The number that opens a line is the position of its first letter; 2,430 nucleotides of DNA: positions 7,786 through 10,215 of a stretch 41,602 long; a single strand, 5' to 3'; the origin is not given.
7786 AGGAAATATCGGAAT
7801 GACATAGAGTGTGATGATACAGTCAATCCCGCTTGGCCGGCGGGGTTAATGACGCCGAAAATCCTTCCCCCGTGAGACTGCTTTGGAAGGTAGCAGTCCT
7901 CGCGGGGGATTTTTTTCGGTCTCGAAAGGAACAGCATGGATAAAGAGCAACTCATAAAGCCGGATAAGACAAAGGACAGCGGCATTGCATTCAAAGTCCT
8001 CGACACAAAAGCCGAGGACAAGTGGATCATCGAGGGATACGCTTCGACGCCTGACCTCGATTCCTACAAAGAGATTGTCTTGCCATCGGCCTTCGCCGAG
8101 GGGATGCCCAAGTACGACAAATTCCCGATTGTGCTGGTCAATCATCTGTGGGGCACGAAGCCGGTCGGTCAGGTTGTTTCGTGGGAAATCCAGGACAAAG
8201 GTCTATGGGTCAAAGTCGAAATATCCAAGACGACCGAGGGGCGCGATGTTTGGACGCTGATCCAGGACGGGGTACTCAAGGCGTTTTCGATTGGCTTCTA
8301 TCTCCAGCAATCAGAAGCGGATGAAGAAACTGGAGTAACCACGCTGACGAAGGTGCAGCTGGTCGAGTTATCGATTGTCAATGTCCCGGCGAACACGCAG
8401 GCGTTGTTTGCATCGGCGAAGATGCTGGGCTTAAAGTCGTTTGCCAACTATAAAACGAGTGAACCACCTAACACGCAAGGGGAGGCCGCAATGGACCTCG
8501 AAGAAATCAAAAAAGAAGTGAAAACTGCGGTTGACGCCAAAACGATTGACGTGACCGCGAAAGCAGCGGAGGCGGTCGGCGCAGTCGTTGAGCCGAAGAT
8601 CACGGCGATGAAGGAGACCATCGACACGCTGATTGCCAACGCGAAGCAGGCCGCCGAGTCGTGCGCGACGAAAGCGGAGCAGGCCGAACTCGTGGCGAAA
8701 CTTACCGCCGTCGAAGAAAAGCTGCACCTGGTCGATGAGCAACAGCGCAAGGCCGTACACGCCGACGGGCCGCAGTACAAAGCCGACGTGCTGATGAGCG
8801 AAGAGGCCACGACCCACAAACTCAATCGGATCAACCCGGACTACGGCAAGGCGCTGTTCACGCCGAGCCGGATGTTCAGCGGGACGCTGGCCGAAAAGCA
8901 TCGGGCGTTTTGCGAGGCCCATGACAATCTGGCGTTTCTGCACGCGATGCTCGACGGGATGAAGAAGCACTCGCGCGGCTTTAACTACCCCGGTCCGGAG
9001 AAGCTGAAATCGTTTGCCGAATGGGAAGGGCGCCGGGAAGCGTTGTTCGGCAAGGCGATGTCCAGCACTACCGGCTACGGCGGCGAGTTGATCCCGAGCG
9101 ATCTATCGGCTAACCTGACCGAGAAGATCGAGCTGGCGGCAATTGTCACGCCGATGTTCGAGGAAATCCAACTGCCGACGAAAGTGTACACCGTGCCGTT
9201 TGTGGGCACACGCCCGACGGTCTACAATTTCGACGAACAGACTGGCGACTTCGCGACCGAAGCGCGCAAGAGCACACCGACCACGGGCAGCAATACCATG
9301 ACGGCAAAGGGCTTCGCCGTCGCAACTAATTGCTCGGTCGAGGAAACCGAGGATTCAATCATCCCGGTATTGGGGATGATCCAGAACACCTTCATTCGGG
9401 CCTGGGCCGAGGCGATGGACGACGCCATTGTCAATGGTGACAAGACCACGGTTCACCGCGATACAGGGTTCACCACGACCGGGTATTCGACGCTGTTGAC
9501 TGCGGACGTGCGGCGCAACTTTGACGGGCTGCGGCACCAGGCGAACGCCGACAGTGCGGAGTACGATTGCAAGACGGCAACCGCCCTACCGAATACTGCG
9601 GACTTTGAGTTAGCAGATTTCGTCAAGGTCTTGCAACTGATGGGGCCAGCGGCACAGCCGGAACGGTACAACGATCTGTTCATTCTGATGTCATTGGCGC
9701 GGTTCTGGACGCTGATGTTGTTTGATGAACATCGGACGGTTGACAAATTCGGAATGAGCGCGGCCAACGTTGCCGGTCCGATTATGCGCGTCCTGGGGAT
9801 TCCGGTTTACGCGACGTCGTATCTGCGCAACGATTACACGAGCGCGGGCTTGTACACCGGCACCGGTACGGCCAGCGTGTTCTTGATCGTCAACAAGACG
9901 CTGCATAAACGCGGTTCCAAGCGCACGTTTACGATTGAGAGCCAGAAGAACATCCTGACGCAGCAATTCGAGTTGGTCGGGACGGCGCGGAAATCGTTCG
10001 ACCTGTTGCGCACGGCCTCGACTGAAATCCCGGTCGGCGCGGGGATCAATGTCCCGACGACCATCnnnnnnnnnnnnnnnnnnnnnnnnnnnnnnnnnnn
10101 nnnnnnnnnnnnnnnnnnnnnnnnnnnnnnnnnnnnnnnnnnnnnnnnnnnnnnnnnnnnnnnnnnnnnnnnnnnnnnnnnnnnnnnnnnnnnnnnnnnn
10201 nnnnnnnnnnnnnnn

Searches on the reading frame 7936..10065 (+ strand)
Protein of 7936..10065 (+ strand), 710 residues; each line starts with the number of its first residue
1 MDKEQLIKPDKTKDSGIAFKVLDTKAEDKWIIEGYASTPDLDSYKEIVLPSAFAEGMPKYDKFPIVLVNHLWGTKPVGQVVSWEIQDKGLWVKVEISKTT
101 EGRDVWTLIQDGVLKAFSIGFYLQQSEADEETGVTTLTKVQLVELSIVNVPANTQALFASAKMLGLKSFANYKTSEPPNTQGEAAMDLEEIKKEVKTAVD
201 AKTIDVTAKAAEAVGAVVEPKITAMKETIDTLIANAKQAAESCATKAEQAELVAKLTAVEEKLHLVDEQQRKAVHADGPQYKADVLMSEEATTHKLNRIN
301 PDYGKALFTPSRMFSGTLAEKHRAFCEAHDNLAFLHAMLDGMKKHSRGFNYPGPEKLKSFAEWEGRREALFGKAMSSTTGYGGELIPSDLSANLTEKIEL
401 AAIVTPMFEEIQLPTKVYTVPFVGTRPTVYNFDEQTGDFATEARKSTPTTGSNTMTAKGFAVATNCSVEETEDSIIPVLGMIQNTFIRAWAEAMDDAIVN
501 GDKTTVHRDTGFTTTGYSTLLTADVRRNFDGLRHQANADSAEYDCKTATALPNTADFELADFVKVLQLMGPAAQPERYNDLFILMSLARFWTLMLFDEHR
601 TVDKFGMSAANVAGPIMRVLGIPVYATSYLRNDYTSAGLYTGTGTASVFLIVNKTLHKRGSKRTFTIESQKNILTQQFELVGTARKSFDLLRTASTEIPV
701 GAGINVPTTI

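Call 23: search_protein_families(library=phrogs, proteins=[window:7936-10065:+], max_evalue=0.001)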
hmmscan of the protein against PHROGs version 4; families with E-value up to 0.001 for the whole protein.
window:7936-10065:+ (710 aa): 16 families
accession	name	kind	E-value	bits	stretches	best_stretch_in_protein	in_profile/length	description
phrog_80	-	head and packaging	4e-36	126.4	1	12-268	219-452/607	head maturation protease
phrog_617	-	head and packaging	7e-29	102.2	1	21-546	15-480/626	major head protein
phrog_2263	-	head and packaging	2.8e-24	86.9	2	67-250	78-261/551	major head protein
phrog_3244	-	head and packaging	9e-16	59.5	1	28-263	31-275/326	head maturation protease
phrog_10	-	head and packaging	2.7e-15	57.4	1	121-636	183-576/752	major head protein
phrog_11321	-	unknown function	3.1e-14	54.2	1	59-297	28-277/327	-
phrog_4523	-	head and packaging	5.2e-14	52.9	1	74-273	84-281/644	major head and protease protein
phrog_21715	-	unknown function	4.7e-12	46.9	1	31-247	20-225/381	-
phrog_9427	-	head and packaging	4.6e-09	37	1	26-165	25-173/453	head maturation protease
phrog_13042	-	head and packaging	1e-08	35.7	1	42-156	46-169/386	major head protein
phrog_9644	-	head and packaging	1.4e-06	28.9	1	26-156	159-301/341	head maturation protease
phrog_37668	-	head and packaging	4.3e-06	27.1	1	86-160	88-165/313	head maturation protease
phrog_1028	-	head and packaging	1.4e-05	25.7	1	25-51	35-61/591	head maturation protease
phrog_1623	-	head and packaging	1.4e-05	25.6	1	437-569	75-186/305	virion structural protein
phrog_7015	-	head and packaging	6.5e-05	23.6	1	66-233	49-216/240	head maturation protease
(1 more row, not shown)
